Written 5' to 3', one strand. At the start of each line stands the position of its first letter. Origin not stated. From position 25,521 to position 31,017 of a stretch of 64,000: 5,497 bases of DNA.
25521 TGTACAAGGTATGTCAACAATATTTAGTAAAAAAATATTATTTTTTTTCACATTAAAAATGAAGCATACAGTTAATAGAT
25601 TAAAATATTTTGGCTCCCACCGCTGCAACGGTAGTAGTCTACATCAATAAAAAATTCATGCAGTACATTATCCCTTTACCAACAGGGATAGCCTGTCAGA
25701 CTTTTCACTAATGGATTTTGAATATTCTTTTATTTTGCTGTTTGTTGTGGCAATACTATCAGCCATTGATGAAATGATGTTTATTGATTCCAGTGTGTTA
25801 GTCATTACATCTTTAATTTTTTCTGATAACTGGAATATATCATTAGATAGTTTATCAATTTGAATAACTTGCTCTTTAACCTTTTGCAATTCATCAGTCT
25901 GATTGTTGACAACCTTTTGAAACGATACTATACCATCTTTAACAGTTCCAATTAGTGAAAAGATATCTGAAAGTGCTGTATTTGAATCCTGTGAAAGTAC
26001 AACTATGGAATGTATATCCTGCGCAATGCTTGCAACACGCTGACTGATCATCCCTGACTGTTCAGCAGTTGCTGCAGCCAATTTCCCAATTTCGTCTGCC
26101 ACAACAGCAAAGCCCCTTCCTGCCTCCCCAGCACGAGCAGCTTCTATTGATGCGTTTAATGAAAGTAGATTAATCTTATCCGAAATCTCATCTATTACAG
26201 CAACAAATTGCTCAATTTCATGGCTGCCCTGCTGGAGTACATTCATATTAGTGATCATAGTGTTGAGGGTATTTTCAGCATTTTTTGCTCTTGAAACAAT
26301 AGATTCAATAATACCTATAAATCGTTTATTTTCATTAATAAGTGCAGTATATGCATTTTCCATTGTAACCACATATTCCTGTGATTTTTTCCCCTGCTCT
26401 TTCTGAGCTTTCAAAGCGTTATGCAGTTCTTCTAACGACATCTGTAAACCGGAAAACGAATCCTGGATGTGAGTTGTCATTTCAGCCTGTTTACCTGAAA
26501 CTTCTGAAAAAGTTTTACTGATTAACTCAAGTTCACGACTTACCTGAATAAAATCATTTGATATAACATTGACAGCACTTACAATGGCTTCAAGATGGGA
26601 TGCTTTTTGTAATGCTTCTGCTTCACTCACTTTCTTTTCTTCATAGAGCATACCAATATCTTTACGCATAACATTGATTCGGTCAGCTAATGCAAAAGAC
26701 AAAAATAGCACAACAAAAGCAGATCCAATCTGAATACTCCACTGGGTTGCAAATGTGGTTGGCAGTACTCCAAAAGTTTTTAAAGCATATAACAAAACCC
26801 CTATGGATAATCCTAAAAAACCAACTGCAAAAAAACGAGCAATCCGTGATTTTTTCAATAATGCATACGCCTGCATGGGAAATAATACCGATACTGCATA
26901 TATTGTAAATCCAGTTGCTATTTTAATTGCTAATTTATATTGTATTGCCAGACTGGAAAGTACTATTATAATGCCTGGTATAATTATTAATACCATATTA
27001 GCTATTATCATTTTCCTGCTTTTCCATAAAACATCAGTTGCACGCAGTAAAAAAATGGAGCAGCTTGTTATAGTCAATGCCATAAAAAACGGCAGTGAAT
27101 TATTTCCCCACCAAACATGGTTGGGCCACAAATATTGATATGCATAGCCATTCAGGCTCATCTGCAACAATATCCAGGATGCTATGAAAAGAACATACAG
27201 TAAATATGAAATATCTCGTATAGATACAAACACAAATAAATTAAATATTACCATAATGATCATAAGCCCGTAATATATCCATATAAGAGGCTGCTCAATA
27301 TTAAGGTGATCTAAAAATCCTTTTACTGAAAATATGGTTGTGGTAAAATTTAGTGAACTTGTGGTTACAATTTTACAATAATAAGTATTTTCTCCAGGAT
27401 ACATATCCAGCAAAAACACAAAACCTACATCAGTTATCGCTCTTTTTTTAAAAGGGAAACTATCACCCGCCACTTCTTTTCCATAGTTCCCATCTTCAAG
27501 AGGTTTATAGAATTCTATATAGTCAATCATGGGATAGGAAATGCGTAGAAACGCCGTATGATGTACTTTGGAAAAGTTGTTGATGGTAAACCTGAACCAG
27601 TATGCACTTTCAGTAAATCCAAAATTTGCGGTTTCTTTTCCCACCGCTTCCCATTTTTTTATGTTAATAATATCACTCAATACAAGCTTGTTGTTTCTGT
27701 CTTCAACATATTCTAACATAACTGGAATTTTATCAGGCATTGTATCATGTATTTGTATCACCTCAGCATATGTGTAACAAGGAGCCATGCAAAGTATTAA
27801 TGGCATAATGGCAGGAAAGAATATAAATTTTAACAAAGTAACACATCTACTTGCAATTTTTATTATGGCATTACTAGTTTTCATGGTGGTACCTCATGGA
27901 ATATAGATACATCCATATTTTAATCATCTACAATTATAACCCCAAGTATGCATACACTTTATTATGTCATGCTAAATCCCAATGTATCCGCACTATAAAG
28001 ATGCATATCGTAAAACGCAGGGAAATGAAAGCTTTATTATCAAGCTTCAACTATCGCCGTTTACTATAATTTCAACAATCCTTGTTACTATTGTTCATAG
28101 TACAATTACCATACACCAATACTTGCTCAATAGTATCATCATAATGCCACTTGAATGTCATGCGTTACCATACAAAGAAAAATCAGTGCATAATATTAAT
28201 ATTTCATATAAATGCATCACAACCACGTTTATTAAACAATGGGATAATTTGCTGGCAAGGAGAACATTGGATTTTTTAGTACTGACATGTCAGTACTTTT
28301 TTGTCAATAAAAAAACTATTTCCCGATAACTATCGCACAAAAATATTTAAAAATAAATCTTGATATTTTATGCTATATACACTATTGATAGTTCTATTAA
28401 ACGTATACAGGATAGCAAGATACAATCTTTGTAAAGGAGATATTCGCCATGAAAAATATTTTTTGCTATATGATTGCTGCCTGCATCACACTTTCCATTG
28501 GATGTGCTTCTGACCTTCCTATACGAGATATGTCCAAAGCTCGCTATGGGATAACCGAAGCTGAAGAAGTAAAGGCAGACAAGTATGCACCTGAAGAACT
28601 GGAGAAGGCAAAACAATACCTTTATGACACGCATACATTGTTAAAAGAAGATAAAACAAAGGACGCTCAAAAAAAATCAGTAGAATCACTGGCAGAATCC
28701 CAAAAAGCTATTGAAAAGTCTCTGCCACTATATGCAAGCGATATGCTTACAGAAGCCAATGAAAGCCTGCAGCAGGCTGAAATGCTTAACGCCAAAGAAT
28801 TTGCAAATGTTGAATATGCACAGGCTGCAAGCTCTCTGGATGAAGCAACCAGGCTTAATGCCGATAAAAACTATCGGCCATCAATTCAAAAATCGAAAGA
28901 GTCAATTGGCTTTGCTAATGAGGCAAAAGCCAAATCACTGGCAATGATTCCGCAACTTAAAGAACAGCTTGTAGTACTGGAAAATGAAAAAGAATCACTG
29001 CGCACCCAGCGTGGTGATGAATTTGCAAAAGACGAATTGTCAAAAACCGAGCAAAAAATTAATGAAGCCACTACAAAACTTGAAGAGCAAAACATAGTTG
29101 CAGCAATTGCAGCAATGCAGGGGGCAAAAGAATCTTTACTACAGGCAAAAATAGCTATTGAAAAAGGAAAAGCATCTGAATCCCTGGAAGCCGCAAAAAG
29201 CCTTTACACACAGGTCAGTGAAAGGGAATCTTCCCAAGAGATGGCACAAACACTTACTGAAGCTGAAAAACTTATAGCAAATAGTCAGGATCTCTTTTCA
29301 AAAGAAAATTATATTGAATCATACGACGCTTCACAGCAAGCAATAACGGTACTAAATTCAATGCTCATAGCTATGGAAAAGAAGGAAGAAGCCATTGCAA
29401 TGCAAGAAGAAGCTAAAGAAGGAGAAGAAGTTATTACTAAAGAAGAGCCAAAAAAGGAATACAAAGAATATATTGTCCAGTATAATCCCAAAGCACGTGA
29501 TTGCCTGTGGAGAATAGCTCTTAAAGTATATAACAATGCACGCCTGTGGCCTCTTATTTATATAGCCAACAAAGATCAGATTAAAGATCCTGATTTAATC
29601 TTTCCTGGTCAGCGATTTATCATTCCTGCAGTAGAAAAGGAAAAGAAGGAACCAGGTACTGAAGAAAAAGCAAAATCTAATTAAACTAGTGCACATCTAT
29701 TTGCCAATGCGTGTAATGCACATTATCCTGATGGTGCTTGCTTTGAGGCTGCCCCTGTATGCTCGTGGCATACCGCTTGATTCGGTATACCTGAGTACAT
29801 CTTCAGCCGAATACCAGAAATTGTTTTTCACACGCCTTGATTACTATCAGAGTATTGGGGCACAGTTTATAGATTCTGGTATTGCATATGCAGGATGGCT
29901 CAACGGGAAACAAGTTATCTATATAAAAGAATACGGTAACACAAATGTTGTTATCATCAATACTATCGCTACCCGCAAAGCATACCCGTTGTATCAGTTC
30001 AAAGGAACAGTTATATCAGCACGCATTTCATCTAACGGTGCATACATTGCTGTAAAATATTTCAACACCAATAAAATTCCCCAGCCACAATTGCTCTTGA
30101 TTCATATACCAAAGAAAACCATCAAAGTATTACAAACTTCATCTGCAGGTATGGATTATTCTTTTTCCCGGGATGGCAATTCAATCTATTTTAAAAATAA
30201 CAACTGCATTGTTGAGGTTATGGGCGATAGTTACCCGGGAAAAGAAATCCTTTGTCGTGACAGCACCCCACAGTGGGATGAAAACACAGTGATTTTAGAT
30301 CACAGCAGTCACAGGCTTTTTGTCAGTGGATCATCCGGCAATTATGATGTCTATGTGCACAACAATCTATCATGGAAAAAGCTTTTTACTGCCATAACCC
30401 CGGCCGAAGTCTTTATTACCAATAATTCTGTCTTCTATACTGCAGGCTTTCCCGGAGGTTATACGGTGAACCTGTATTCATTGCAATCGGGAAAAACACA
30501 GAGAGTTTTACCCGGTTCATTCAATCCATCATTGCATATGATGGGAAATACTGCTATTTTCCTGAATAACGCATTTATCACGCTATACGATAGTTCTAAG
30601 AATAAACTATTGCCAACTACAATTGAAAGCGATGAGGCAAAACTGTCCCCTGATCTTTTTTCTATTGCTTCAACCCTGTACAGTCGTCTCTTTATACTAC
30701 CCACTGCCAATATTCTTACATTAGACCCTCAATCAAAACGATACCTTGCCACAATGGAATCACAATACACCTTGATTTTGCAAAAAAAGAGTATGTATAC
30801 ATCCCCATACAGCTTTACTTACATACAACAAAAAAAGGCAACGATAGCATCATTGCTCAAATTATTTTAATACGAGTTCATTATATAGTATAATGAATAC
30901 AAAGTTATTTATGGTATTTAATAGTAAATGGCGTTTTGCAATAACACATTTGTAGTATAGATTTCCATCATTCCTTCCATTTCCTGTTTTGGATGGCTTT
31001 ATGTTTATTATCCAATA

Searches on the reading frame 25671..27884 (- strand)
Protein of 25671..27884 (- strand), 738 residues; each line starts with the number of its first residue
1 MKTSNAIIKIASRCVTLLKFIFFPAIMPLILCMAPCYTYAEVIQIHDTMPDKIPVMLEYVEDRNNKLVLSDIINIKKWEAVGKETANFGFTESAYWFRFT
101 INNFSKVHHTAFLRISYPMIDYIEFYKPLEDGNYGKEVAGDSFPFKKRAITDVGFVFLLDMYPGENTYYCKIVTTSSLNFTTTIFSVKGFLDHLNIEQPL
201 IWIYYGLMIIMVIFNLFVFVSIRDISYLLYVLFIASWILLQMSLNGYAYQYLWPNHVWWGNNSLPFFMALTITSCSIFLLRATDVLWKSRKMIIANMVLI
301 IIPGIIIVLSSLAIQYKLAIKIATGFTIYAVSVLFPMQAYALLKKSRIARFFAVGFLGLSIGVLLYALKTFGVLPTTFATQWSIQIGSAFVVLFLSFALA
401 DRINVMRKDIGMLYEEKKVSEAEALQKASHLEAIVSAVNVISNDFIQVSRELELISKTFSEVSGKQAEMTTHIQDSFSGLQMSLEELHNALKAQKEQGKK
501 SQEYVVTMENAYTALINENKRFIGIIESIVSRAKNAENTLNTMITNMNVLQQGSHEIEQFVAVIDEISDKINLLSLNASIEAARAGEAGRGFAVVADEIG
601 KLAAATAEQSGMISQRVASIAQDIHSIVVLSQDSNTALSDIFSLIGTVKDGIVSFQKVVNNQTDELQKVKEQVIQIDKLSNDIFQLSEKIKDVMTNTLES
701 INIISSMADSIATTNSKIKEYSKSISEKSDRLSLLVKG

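Call 41: search_protein_families(library=pfam, proteins=[window:25671-27884:-], max_evalue=0.01)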
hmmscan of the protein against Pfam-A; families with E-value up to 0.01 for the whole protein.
window:25671-27884:- (738 aa): 4 families
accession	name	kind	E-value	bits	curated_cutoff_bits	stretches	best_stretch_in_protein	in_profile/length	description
PF07695.17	7TMR-DISM_7TM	-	4.6e-43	148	29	1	201-402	5-205/205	7TM diverse intracellular signalling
PF07696.17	7TMR-DISMED2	-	2.5e-30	105.6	22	1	57-185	4-135/136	7TMR-DISM extracellular 2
PF00015.26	MCPsignal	-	3.9e-28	98.9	34.6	1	531-693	9-171/172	Methyl-accepting chemotaxis protein (MCP) signalling domain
PF21918.1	cas_Cpf1_2nd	-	0.0057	17.1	27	1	465-573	79-182/225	CRISPR-associated endonuclease Cpf1 REC2 domain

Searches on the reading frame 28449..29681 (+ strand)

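Call 41: search_protein_families(library=pfam, proteins=[window:28449-29681:+], max_evalue=0.01)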
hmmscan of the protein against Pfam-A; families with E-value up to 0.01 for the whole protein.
window:28449-29681:+ (411 aa): 2 families
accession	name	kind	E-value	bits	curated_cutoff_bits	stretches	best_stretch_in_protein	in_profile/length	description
PF14346.11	DUF4398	-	6e-08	33.5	27.9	2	27-91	2-66/78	Domain of unknown function (DUF4398)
PF01476.26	LysM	-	0.0033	17.8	20.9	0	348-393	4-43/43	LysM domain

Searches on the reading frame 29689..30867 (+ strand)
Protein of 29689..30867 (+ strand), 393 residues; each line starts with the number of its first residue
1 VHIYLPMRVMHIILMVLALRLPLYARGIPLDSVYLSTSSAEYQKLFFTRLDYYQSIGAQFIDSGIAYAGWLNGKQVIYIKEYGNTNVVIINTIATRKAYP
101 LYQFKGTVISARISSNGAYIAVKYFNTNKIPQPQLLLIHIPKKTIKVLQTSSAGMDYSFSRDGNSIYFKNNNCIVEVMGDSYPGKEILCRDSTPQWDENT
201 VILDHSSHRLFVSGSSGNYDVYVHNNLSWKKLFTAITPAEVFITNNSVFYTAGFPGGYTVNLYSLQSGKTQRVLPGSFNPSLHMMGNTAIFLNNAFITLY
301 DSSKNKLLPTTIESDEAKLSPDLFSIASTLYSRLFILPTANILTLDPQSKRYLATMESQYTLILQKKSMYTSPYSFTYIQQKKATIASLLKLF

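Call 41: search_protein_families(library=pfam, proteins=[window:29689-30867:+], max_evalue=0.01)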
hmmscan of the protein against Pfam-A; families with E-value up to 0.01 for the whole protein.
window:29689-30867:+ (393 aa): 1 family
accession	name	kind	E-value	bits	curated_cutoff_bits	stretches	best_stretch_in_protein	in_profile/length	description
PF25174.1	Beta-prop_THOC3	-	0.0051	16.3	305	0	142-232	79-166/272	THOC3 beta-propeller domain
